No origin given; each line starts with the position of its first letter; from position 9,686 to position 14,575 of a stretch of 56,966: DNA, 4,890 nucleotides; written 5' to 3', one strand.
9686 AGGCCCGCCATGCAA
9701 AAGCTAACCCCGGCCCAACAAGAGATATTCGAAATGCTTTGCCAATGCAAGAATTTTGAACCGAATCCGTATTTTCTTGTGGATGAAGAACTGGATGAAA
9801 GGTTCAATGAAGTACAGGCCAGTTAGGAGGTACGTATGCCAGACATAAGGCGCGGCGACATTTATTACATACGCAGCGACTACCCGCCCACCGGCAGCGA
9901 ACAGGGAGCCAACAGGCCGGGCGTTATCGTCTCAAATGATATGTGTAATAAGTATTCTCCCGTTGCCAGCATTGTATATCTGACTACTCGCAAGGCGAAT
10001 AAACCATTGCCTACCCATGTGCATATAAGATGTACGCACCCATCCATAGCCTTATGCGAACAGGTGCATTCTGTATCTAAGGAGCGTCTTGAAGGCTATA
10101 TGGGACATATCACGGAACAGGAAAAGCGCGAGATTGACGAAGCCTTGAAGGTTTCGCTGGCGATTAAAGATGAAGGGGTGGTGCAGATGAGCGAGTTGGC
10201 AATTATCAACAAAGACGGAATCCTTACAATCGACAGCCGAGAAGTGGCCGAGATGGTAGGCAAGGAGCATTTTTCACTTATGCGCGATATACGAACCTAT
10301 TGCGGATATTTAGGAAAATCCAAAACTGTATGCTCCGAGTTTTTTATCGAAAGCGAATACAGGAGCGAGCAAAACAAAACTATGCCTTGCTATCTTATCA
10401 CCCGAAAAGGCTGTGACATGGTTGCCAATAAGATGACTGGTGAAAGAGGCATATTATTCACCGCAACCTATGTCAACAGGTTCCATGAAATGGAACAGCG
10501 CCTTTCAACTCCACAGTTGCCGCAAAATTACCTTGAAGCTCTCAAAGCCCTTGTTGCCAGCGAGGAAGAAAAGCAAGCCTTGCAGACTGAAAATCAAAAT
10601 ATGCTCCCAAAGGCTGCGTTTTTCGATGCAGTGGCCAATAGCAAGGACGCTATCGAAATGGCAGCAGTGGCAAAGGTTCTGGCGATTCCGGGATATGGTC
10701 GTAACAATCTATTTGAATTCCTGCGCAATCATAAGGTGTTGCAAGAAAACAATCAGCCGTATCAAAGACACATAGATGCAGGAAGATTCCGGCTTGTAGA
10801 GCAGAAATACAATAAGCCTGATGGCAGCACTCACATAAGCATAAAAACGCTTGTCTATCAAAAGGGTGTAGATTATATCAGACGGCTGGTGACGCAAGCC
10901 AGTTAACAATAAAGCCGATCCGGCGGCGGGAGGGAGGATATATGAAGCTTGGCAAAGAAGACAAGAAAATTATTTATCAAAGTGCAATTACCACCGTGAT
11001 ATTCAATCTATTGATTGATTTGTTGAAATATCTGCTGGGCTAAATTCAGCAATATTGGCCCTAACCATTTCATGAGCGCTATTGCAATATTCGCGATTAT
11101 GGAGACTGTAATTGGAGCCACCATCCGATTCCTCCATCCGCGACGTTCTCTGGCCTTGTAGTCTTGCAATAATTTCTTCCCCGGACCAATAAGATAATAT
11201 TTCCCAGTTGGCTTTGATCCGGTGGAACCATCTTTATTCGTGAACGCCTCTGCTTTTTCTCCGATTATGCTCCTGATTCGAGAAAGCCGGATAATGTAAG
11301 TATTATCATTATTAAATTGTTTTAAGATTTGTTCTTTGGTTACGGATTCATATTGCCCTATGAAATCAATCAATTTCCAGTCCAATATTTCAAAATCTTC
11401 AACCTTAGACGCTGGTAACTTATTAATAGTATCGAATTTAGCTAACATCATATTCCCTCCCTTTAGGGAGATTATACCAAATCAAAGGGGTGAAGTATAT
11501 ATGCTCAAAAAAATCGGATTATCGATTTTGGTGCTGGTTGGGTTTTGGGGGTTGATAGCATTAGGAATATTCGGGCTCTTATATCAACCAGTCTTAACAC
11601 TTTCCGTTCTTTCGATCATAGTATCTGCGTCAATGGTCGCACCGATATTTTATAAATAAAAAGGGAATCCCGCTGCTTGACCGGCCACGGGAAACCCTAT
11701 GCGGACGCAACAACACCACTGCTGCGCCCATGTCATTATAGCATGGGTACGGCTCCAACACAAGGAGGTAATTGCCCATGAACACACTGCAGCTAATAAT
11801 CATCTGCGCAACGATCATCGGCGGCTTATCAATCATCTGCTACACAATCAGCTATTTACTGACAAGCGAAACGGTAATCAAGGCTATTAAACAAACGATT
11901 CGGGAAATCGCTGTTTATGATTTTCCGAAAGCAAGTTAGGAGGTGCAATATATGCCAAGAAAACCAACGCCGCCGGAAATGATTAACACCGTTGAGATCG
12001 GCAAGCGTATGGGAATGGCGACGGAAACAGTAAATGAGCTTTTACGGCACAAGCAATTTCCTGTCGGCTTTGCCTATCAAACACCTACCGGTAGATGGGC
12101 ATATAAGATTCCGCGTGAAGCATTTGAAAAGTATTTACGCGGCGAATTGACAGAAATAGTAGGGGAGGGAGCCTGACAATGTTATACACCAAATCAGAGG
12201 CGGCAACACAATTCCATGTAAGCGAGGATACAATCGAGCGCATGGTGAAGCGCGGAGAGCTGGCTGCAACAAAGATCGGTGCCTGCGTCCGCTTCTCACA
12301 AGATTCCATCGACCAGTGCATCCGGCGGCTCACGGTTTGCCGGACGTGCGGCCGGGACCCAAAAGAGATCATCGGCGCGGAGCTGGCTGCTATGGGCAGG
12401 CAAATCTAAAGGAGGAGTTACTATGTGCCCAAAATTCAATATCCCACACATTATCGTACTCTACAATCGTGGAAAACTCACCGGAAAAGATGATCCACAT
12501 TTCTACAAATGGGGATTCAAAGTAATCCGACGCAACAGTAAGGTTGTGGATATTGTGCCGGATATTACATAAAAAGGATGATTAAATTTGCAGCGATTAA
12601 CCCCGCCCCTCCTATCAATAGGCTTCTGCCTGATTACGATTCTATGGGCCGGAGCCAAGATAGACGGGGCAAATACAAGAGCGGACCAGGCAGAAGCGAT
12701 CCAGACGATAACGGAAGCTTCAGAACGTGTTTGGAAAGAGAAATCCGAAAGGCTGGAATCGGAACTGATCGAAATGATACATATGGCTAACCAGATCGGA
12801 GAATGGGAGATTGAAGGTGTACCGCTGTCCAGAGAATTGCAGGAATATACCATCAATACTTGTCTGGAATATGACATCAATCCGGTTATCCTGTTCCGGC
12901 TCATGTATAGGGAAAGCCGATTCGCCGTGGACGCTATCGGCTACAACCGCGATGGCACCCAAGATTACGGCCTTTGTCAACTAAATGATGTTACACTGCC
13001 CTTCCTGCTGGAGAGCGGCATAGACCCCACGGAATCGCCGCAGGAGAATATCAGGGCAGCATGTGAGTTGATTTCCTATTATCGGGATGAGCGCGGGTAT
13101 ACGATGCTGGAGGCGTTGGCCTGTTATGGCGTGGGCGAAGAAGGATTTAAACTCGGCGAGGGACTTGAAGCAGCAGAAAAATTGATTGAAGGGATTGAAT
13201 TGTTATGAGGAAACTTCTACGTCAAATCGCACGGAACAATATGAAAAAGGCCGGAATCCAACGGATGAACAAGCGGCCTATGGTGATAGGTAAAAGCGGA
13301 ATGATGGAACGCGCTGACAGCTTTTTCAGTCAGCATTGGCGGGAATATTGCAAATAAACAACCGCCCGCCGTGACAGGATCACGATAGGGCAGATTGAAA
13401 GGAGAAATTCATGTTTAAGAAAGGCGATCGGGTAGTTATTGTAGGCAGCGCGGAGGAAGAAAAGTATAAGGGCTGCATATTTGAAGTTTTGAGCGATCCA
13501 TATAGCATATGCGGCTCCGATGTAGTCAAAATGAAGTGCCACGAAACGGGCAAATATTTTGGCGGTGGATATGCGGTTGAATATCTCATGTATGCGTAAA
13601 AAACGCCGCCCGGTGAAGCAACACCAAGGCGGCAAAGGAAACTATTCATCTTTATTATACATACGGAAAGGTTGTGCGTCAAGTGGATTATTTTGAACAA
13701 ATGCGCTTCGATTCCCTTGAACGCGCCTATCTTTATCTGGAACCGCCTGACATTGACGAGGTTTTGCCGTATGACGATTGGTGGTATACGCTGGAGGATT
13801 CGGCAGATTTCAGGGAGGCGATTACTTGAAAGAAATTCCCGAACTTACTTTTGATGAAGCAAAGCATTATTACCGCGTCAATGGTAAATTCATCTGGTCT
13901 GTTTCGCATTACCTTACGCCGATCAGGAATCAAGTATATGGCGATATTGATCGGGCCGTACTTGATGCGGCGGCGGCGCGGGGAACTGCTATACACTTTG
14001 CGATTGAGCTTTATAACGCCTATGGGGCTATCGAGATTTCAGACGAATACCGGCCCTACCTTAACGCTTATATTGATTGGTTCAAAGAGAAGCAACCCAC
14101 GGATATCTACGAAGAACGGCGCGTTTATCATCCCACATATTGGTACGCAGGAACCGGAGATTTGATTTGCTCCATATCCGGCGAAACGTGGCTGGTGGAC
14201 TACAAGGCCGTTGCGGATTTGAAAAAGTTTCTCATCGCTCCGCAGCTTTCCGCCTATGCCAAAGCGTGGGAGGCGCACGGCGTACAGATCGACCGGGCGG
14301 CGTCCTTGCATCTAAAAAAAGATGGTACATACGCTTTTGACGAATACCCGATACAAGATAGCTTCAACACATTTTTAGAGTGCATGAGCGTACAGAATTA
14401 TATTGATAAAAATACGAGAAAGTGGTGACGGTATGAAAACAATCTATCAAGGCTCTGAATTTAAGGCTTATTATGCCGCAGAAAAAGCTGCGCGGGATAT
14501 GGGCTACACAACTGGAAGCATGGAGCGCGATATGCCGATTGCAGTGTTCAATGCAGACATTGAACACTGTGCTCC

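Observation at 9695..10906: MazF/PemK toxin domain fused in frame to a Rha-KilAC antirepressor, preceded by a 43-aa acidic ORF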

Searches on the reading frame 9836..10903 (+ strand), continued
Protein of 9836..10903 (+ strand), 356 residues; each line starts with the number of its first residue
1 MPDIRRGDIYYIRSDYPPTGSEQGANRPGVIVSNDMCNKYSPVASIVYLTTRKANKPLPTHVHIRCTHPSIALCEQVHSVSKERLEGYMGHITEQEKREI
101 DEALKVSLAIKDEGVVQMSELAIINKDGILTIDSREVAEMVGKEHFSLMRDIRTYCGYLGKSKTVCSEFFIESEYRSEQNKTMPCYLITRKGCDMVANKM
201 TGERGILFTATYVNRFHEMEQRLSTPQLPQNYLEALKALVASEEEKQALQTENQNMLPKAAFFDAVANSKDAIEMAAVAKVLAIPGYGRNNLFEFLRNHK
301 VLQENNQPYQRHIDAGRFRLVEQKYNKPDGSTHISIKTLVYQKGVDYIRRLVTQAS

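Call 71: find_related_loci(query=window:9836-10903:+, collection=genome_contigs, flank=2500)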
Query window:9836-10903:+ (356 aa) in genome_contigs; peptide patterns used: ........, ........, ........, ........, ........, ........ (x = any residue, [..] = any of these).
133 stretches matched a pattern; 108 encode a relative of the query (tblastn E <= 1e-3); the best 80 are kept; 80 distinct loci.
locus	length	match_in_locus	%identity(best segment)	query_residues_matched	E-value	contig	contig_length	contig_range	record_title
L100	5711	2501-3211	44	114-352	1e-56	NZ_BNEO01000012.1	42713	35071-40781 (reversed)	Virgibacillus salexigens strain DSM 11483 NODE_12, whole genome shotgun sequence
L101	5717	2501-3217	41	117-348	6e-51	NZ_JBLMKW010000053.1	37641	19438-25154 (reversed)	Paenibacillus azoreducens strain KCTC 3829 53, whole genome shotgun sequence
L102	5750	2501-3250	41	114-348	2e-50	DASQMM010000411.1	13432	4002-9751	MAG TPA_asm: Brevibacillus sp. isolate SMAG_U10748 k141_250701, whole genome shotgun sequence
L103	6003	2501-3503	37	53-352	1e-49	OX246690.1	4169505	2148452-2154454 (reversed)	Clostridioides difficile genome assembly, chromosome: 1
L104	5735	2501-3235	42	118-352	2e-49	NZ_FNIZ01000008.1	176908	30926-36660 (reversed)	Halobacillus aidingensis strain CGMCC 1.3703, whole genome shotgun sequence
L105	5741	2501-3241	41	108-345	8e-49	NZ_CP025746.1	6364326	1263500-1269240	Clostridium manihotivorum strain CT4 chromosome, complete genome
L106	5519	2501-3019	48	114-280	6e-48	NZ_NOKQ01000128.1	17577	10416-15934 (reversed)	Tetzosporium hominis strain VT-49 NODE_25_length_17577_cov_3170.71_ID_49, whole genome shotgun sequence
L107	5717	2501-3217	44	115-347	7e-48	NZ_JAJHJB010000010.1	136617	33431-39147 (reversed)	Pelosinus baikalensis strain Bkl1 NODE_10_length_136617_cov_72.307838, whole genome shotgun sequence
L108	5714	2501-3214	41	118-348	1e-47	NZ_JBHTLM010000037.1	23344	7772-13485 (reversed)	Paenibacillus puldeungensis strain CCUG 59189 GCM70027388_5, whole genome shotgun sequence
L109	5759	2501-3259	40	118-356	4e-47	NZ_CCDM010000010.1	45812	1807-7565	Oceanobacillus jeddahense strain S5, whole genome shotgun sequence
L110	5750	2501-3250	41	116-352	4e-46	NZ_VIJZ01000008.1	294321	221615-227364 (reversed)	Paenibacillus ottowii strain MS2379 NODE_8_length_294321_cov_71.828443, whole genome shotgun sequence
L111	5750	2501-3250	41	115-348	3e-46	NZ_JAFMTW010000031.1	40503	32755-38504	Alicyclobacillus suci strain VF-FSL-W10-0049 NODE_31_length_40503_cov_56.716983, whole genome shotgun sequence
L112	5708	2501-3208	41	118-344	1e-45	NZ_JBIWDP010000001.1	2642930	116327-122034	Lysinibacillus sp. NPDC097195 NPDC097195_222_C2.ctg-0001, whole genome shotgun sequence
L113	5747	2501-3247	38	115-352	2e-45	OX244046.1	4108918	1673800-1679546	Clostridioides difficile genome assembly, chromosome: 1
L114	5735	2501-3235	41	118-352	2e-45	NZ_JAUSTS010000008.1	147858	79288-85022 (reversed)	Cytobacillus kochii strain DSM 23667 Ga0480523_08, whole genome shotgun sequence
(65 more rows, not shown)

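Call 81: fold_search(model_id=the predicted structure, library=pdb)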
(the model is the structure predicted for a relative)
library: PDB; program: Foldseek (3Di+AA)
matches with E <= 10: 698; with E <= 0.001: 125
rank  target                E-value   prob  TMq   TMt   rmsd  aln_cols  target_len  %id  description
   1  4mzm_A                9.2e-11  1.00  0.28  0.82   2.7       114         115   38  MazF from S. aureus crystal form I, P212121, 2.1 A (released 2014-05-28)
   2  4of1_A                1.0e-10  1.00  0.27  0.80   3.0       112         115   38  crystal structure of toxin from staphylococcus aureus Mu50 (released 2015-01-14)
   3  9g48_A                1.7e-10  1.00  0.28  0.81   3.0       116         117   37  Staphylococcus aureus MazF in complex with Nanobody 6 (released 2024-07-24)
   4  4mzp_C                2.0e-10  1.00  0.28  0.83   2.8       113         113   38  MazF from S. aureus crystal form III, C2221, 2.7 A (released 2014-05-21)
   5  9g1y_B                2.0e-10  1.00  0.28  0.81   2.9       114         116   38  Staphycoccus aureus MazF in complex with Nabobody 3 (released 2024-07-24)
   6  7bxy                  2.1e-10  1.00  0.28  0.82   2.9       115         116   35  mRNA interferase from Bacillus cereus (released 2021-04-28)
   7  1ne8                  2.3e-10  1.00  0.28  0.81   2.9       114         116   36  YDCE protein from Bacillus subtilis (released 2003-01-14)
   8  4mzp_B                2.4e-10  1.00  0.28  0.82   3.0       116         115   37  MazF from S. aureus crystal form III, C2221, 2.7 A (released 2014-05-21)
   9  9g7k_E                2.7e-10  1.00  0.28  0.81   3.1       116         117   37  Staphylococcus aureus MazF in complex with Nanobody 12 (released 2024-07-31)
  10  4hke_A                2.9e-10  1.00  0.28  0.78   3.0       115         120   35  Crystal Structure of MoxT of Bacillus anthracis (released 2013-11-13)
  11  9g2a_B                3.0e-10  1.00  0.27  0.81   3.1       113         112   39  Staphylococcus aureus MazF in complex with nanobody 4 (released 2024-07-17)
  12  4mzp_E                3.6e-10  1.00  0.28  0.84   2.8       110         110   39  MazF from S. aureus crystal form III, C2221, 2.7 A (released 2014-05-21)
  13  9g7k_B                3.6e-10  1.00  0.29  0.80   3.1       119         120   36  Staphylococcus aureus MazF in complex with Nanobody 12 (released 2024-07-31)
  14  9g7k_A                4.7e-10  1.00  0.28  0.79   3.1       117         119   38  Staphylococcus aureus MazF in complex with Nanobody 12 (released 2024-07-31)
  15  4mzp_A                4.9e-10  1.00  0.28  0.81   2.9       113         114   38  MazF from S. aureus crystal form III, C2221, 2.7 A (released 2014-05-21)
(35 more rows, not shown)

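Call 86: search_dna_similar(query=window:9836-10903:+, collection=phages, mode=protein, max_rows=25)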
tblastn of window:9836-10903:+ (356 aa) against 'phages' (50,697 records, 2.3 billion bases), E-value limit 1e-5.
Records with a match: 1190; places in all: 1232; records where one place covers at least 80% of the query: 0.
Best place of each record, by identity: <60% 1190.
By first word of the organism name: Salmonella 266; Staphylococcus 95; Escherichia 80; Paenibacillus 63; Vibrio 57; Lactobacillus 56; Bacteriophage 54; Stx2a-converting 51; Stx1a-converting 44; Pseudomonas 40; and 61 more.
By host as written in the record: - 209; Salmonella enterica subsp. enterica serovar Enteritidis 47; Salmonella enterica 46; Salmonella sp. 33; Staphylococcus aureus 27; Escherichia coli 22; Pseudomonas aeruginosa 21; Klebsiella pneumoniae 19; and 369 more.
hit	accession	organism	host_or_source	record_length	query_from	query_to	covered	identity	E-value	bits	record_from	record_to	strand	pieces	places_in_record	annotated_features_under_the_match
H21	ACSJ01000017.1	Clostridium phage D-1873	Clostridium botulinum D str. 1873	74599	119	354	66%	53.8%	1e-71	247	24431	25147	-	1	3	gp72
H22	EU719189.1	Clostridioides phage phiCD27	Clostridioides difficile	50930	105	348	69%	43.3%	3e-53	194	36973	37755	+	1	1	putative antirepressor | hypothetical protein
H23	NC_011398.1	Clostridioides phage phiCD27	Clostridioides difficile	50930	105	348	69%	43.3%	3e-53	194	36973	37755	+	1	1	anti-repressor | hypothetical protein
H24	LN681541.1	Clostridium phage phiMMP01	Clostridium difficile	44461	114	347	66%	44.6%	7e-53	193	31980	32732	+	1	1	yoqD: putative SPBc2 prophage-derived antirepressor protein yoqD | conserved protein of unknown function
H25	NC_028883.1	Clostridium phage phiMMP01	Clostridium difficile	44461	114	347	66%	44.6%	7e-53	193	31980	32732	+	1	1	yoqD: anti-repressor | transcriptional regulator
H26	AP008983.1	Clostridium phage c-st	Clostridium botulinum type C strain ...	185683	119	354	66%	44.2%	5e-51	188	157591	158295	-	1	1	putative antirepressor protein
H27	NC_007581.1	Clostridium phage c-st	Clostridium botulinum type C strain ...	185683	119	354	66%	44.2%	5e-51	188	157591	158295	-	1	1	transcriptional regulator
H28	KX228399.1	Clostridium phage CDKM9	Clostridium difficile strain CD105HE1 ...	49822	118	348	65%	44.4%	1e-51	190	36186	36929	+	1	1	KilAC/pRha domain transcriptional regulator | BetR domain DNA-binding protein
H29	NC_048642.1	Clostridium phage CDKM9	Clostridium difficile strain CD105HE1 ...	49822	118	348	65%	44.4%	1e-51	190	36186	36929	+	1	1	anti-repressor | DUF739 family protein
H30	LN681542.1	Clostridium phage phiMMP03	Clostridium difficile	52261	118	348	65%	44.4%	1e-51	190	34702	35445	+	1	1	yoqD: putative SPBc2 prophage-derived antirepressor protein yoqD | conserved protein of unknown function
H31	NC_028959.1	Clostridium phage phiMMP03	Clostridium difficile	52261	118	348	65%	44.4%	1e-51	190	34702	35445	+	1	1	yoqD: anti-repressor | DUF739 family protein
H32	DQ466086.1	Clostridioides phage phiC2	-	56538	118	348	65%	44.4%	1e-51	190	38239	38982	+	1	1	putative antirepressor | hypothetical protein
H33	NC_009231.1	Clostridioides phage phiC2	-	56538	118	348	65%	44.4%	1e-51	190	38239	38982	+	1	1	anti-repressor | hypothetical protein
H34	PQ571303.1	Ruminococcus phage RG-TP1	Mediterraneibacter gnavus (Ruminococcus ...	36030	132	348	61%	45.6%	6e-45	170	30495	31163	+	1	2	anti-repressor Ant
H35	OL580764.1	Bacillus phage vB_BsuS-Goe14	Bacillus subtilis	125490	119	352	66%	42.0%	2e-46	175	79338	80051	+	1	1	hypothetical protein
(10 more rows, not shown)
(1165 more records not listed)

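Call 91: find_encoding_contigs(protein=P0129, flank=1500, max_places=1)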
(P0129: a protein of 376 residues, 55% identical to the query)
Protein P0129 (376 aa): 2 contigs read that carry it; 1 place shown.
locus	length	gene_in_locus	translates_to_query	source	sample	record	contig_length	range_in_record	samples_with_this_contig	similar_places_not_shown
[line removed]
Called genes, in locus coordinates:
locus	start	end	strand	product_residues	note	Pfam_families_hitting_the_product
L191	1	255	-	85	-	?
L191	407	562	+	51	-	-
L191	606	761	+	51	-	-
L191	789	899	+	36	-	-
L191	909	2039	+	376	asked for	PF02452:PemK_toxin, PF08346:AntA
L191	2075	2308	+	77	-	-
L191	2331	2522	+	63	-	-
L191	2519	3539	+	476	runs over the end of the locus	-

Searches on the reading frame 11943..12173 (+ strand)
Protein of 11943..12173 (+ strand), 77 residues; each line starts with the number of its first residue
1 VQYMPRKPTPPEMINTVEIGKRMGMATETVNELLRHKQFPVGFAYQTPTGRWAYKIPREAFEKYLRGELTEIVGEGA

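Call 29: search_protein_families(library=phrogs, proteins=[window:11943-12173:+], max_evalue=0.001)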
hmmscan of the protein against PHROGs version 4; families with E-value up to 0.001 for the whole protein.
window:11943-12173:+ (77 aa): 1 family
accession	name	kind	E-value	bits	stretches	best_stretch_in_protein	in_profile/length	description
phrog_6058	-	unknown function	5e-07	30.5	1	18-69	29-81/113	-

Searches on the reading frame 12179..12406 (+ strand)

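Call 29: search_protein_families(library=phrogs, proteins=[window:12179-12406:+], max_evalue=0.001)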
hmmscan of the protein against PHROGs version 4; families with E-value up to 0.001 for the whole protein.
window:12179-12406:+ (76 aa): 6 families
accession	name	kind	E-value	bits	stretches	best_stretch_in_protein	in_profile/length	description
phrog_66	-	integration and excision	4.6e-07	30.9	1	2-61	93-153/412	excisionase and transcriptional regulator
phrog_1840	-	integration and excision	1.6e-05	26.3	1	3-54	7-59/90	excisionase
phrog_2474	-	transcription regulation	8.6e-05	23.4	1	2-32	48-78/118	MerR-like transcriptional regulator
phrog_7735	-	integration and excision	0.00027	22.3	1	1-46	4-48/99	excisionase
phrog_15534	-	DNA, RNA and nucleotide metabolism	0.00064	21.2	1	4-49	45-89/93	HTH DNA binding protein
phrog_2907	-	integration and excision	0.00088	20.7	1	4-36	8-40/117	excisionase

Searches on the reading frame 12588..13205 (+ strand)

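Call 29: search_protein_families(library=phrogs, proteins=[window:12588-13205:+], max_evalue=0.001)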
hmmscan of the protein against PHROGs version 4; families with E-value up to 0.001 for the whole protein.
window:12588-13205:+ (206 aa): 3 families
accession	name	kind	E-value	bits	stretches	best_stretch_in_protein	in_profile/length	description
phrog_19349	-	unknown function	7.1e-14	53.1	1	62-186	50-169/204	-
phrog_32437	-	unknown function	9.8e-09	36.4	1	54-183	42-169/205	-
phrog_19890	-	unknown function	1.2e-05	25.8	1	33-188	59-214/248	-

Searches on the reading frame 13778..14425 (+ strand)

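Call 29: search_protein_families(library=phrogs, proteins=[window:13778-14425:+], max_evalue=0.001)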
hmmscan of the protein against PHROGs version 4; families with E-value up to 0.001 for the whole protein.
window:13778-14425:+ (216 aa): 3 families
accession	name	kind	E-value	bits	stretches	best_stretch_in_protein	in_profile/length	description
phrog_298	-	DNA, RNA and nucleotide metabolism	5.8e-32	112.2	1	20-214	46-264/293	exonuclease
phrog_466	-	DNA, RNA and nucleotide metabolism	4e-08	34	1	64-168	210-322/446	exonuclease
phrog_69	-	DNA, RNA and nucleotide metabolism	0.00012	22.2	1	64-163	119-246/501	exonuclease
